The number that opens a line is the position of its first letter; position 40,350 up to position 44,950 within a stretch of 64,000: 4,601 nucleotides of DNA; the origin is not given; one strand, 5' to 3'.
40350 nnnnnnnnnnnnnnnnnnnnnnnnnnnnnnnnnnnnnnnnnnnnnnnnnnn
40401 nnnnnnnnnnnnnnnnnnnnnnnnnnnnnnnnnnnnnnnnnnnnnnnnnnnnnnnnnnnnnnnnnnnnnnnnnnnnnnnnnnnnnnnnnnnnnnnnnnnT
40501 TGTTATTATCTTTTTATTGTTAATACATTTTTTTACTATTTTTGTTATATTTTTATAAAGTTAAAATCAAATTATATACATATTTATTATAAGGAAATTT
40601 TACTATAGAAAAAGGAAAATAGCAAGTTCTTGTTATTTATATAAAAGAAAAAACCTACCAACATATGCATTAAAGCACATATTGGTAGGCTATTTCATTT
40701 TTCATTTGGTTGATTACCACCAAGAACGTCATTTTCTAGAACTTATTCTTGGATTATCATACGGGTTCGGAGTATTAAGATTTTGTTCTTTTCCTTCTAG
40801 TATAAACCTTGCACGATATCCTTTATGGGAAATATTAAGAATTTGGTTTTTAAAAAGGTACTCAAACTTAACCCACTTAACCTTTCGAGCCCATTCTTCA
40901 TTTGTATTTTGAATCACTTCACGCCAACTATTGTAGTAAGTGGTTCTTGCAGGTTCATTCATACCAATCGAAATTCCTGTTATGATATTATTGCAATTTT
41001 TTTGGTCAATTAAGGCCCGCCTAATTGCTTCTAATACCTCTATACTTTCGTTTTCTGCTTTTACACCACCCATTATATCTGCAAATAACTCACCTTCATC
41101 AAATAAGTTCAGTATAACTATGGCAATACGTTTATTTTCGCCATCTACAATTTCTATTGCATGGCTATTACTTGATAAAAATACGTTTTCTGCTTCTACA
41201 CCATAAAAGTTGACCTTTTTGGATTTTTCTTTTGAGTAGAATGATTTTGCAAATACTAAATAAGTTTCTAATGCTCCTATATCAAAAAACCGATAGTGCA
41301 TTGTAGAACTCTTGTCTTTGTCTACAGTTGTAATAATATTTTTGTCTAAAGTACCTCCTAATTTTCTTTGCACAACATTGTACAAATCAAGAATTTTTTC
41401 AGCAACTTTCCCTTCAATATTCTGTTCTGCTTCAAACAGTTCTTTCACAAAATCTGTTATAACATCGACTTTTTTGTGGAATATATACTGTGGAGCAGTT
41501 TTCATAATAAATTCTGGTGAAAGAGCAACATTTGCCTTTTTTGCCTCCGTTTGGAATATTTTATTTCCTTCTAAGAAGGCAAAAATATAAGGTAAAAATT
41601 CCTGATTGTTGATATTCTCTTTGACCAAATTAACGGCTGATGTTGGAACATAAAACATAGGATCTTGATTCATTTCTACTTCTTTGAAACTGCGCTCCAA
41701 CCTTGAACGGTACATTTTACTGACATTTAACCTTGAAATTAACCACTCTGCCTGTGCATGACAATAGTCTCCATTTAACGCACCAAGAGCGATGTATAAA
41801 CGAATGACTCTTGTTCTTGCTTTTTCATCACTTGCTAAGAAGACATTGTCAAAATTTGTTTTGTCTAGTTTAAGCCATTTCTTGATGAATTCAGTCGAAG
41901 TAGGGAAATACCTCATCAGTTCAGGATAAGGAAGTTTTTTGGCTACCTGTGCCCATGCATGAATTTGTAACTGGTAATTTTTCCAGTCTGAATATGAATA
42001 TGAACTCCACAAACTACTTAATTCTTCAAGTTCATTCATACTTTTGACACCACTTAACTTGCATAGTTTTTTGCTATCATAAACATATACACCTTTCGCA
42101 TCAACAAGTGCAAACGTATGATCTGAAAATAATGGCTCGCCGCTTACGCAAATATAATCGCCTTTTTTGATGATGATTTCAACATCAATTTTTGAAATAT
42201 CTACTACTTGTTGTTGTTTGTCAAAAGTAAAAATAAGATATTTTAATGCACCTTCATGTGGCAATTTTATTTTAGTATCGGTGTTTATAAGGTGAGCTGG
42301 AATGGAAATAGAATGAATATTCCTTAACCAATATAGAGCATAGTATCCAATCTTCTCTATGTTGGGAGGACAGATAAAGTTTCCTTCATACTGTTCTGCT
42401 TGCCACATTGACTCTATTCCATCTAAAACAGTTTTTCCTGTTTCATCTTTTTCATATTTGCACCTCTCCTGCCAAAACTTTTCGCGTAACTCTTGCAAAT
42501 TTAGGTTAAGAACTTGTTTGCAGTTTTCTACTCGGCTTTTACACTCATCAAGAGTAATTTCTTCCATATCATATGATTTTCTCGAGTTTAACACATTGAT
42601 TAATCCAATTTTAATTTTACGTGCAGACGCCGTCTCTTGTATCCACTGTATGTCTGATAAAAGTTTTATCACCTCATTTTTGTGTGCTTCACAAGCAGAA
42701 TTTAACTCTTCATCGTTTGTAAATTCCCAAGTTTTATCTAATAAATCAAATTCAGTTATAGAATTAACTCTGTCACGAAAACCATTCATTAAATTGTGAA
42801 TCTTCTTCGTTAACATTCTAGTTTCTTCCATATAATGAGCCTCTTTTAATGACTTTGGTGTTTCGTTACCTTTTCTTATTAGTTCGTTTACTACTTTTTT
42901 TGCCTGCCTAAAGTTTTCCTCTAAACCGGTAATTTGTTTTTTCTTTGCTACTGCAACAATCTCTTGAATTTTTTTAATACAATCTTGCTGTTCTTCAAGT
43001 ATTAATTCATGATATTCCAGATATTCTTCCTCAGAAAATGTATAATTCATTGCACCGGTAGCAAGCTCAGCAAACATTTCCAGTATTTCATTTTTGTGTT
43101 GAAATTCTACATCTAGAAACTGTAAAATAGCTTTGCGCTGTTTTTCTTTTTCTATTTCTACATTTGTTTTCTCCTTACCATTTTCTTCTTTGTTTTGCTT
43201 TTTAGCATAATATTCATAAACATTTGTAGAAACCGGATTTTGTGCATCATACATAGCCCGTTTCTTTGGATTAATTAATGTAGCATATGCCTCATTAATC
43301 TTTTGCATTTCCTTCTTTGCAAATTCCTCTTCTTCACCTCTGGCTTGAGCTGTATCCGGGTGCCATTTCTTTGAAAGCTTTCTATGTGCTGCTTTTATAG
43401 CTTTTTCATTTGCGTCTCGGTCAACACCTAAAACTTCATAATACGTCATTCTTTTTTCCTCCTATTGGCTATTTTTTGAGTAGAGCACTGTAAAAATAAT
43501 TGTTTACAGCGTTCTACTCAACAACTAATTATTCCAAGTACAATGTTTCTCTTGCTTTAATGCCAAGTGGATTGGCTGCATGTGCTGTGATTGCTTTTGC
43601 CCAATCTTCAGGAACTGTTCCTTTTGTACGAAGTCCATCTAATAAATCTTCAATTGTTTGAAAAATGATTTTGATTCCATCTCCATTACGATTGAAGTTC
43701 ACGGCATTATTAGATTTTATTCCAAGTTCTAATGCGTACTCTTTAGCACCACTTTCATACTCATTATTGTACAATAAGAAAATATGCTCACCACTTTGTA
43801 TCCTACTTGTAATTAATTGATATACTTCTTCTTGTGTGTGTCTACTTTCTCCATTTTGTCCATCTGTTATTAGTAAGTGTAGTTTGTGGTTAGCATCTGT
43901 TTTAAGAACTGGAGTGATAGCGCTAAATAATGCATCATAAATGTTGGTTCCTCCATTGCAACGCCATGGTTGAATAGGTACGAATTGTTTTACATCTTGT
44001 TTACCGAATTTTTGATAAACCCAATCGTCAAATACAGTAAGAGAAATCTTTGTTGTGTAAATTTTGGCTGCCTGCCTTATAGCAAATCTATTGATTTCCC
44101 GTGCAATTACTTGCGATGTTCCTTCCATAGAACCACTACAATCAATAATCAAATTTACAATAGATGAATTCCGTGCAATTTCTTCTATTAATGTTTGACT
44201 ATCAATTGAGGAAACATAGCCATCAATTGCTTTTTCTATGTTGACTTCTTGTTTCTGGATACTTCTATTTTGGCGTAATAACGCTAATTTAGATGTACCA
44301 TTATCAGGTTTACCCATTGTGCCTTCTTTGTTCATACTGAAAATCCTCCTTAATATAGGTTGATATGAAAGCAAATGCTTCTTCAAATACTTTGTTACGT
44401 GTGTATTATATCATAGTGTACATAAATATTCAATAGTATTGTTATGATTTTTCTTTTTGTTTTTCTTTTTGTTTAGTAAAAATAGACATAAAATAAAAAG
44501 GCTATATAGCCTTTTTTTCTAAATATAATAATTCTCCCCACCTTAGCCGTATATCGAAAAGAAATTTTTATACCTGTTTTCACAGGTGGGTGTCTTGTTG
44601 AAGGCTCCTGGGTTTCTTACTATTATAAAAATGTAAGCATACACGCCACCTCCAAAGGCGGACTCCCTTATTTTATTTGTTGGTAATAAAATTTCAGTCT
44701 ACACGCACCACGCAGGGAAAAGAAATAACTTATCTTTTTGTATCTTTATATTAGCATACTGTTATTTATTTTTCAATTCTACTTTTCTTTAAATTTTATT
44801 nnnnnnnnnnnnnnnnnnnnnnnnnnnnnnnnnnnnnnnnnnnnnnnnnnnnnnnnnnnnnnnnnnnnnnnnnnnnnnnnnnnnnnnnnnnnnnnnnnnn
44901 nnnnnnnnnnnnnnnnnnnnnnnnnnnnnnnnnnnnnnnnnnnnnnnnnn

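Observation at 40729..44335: Two-gene vWA plus giant J-domain module of unknown function, apparently horizontally acquired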

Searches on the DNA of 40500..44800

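Call 89: search_rna_families(source=window, start=40500, end=44800, threshold=evalue, max_evalue=1)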
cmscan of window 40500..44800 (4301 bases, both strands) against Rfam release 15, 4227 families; matches with E-value up to 1: 4.
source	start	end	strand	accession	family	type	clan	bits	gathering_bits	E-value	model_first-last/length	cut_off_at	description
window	44531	44721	-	RF00013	6S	Gene;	-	96.9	46.4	2.4e-19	1-187/187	no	6S / SsrS RNA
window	40639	40704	+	RF04026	mir-8499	Gene; miRNA;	-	22.6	100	0.4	1-77/77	no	mir-8499 microRNA precursor family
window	40646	40698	-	RF03362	mir-9436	Gene; miRNA;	-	22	80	0.5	1-66/66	no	mir-9436 microRNA precursor family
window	41107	41208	-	RF01259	snR63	Gene; snRNA; snoRNA; CD-box;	CL00061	17.8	50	0.13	1-255/255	no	Small nucleolar RNA snR63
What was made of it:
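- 44357..44387 (-): Conserved 5' leader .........-loop-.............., with a 5-bp hairpin at 44367-44381. CAACCU may pair with the Shine-Dalgarno sequence. No Rfam match (call 89).
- Tried and rejected: Rfam at a permissive threshold found no family for the leader or the hairpin (call 89).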

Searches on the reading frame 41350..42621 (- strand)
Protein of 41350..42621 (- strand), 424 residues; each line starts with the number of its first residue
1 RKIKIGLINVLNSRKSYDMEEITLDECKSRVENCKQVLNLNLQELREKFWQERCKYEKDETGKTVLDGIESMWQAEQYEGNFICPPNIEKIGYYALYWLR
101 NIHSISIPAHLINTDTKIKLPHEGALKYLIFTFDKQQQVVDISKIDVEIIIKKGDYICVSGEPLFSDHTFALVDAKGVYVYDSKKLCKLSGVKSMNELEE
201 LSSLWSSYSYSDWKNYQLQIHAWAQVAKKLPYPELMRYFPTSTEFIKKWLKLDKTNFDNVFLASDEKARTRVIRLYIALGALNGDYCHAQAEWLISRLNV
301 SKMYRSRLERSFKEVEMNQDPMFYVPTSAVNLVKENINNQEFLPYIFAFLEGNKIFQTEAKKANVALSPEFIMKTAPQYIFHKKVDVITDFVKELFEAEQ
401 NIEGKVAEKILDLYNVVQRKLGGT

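Call 60: predict_structure(alignment_id=A4)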
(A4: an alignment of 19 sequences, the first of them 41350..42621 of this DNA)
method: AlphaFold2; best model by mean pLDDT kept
length: 424 residues; sequences in the alignment: 19
mean_pLDDT: 87.6   pTM: 0.78
mean pLDDT of the five models: 87.6, 86.7, 85.5, 84.5, 80.8
residues with pLDDT >= 90: 235; 70-90: 161; 50-70: 27; < 50: 1
segments of 3 or more residues with pLDDT < 50: none
pLDDT, mean of each block of 10 residues (from residue 1): 80 73 88 86 92 93 94 87 94 94 95 92 89 94 86 93 72 95 92 89 73 81 94 86 90 94 85 93 91 95 85 61 89 96 95 93 94 91 81 84 79 83 61
secondary structure, 60 per line:
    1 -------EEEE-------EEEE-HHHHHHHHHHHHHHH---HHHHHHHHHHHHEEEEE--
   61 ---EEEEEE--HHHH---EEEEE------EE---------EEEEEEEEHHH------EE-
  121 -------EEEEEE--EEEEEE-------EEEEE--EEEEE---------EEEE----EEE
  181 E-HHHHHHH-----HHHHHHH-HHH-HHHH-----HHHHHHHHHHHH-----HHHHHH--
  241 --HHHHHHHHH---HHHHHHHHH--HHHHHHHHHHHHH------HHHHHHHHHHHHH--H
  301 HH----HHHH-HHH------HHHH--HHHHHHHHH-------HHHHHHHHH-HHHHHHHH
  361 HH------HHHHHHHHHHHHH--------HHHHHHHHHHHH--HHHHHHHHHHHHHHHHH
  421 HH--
elements in order: E8-11 E19-22 H24-38 H42-53 E54-58 E64-69 H72-75 E79-83 E101-108 E128-133 E136-141 E149-153 E156-160 E170-173 E178-181 H183-189 H195-201 H207-210 H216-227 H233-238 H243-251 H255-263 H266-278 H285-297 H307-310 H321-324 H327-335 H343-351 H353-362 H369-381 H390-401 H404-422
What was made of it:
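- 41350..42075 (-): All-alpha domain (residues 459-700) with invariant motifs such as HxWAQ and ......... No sequence or structural relative was found. AlphaFold2 of residues 277-700 gives pLDDT 87.6 and pTM 0.78 (call 60).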

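Call 63: fold_search(model_id=the predicted structure, library=pdb)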
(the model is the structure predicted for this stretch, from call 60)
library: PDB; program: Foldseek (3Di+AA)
matches with E <= 10: 170; with E <= 0.001: 0
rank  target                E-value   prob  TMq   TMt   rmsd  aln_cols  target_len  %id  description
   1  7upq_A                8.9e-02  0.23  0.13  0.23  16.3       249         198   15  Crystal structure of designed heterotrimeric assembly DHT03_1arm_A21/B/C (released 2022-12-14)
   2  9k80_A                2.1e-01  0.13  0.15  0.21  16.2       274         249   14  Cryo-EM structure of designed zinc-induced filament Fiber-n6-Zn1-HEHE-5 (released 2025-10-29)
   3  6mlx_C                2.2e-01  0.95  0.12  0.23   2.7        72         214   11  Crystal structure of T. pallidum Leucine Rich Repeat protein (TpLRR) (released 2019-07-17)
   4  4c2m_Q                3.1e-01  0.06  0.11  0.06  19.9       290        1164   10  Structure of RNA polymerase I at 2.8 A resolution (released 2013-10-23)
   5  6mlx_B                3.9e-01  0.66  0.12  0.24   9.2        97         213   10  Crystal structure of T. pallidum Leucine Rich Repeat protein (TpLRR) (released 2019-07-17)
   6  2ogi_A                4.1e-01  0.06  0.11  0.17  14.6       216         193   14  Crystal structure of a putative metal dependent phosphohydrolase (sag1661) from streptococcus agalactiae serogroup v a (released 2007-01-16)
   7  5g5l_B                5.2e-01  0.03  0.10  0.05  19.9       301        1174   11  RNA polymerase I-Rrn3 complex at 4.8 A resolution (released 2016-07-27)
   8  6mlx_A                6.9e-01  0.80  0.12  0.23   2.7        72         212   11  Crystal structure of T. pallidum Leucine Rich Repeat protein (TpLRR) (released 2019-07-17)
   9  4c2m_B                6.9e-01  0.04  0.10  0.06  19.8       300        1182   11  Structure of RNA polymerase I at 2.8 A resolution (released 2013-10-23)
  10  9qu4                  7.3e-01  0.04  0.10  0.10  21.5       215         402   11  Cryo-EM structure of the inward-open choline-bound state of choline/ethanolamine transporter FLVCR2 (released 2025-06-11)
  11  5n5y_B                8.1e-01  0.04  0.11  0.06  19.6       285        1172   12  Cryo-EM structure of RNA polymerase I in complex with Rrn3 and Core Factor (Orientation III) (released 2017-04-05)
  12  5eth_A                1.0e+00  0.02  0.09  0.13  17.4       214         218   10  RORy in complex with inverse agonist 3. (released 2016-04-27)
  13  9bag_B                1.0e+00  0.02  0.08  0.08  19.1       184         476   12  Crystal structure of Oryza sativa ketol-acid reductoisomerase in complex with Mg2+, and JK-5-114 (released 2025-04-09)
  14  4lqx_B                1.1e+00  0.03  0.10  0.13  22.3       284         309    9  Crystal structure of a TENA/THI-4 domain-containing protein (SSO2700) from Sulfolobus solfataricus P2 at 2.34 A resolu (released 2013-09-04)
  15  3s27_A                1.1e+00  0.02  0.08  0.05  18.5       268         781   10  The crystal structure of sucrose synthase-1 from Arabidopsis thaliana and its functional implications. (released 2011-08-24)
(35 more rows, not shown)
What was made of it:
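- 42076..42621 (-): Beta-rich domain (residues 277-458) containing a short BspA-type LRR-like segment at about residues 330-440. It is the most variable domain. Foldseek TpLRR 6mlx has probability 0.95 but E = 0.2 (call 63).
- On BspA-type LRR (Pfam LRR_5): Foldseek TpLRR has probability 0.95 but E = 0.2 (call 63).
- Tried and rejected: Designed helical bundles and RNA polymerase I hits were rejected as noise (call 63).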
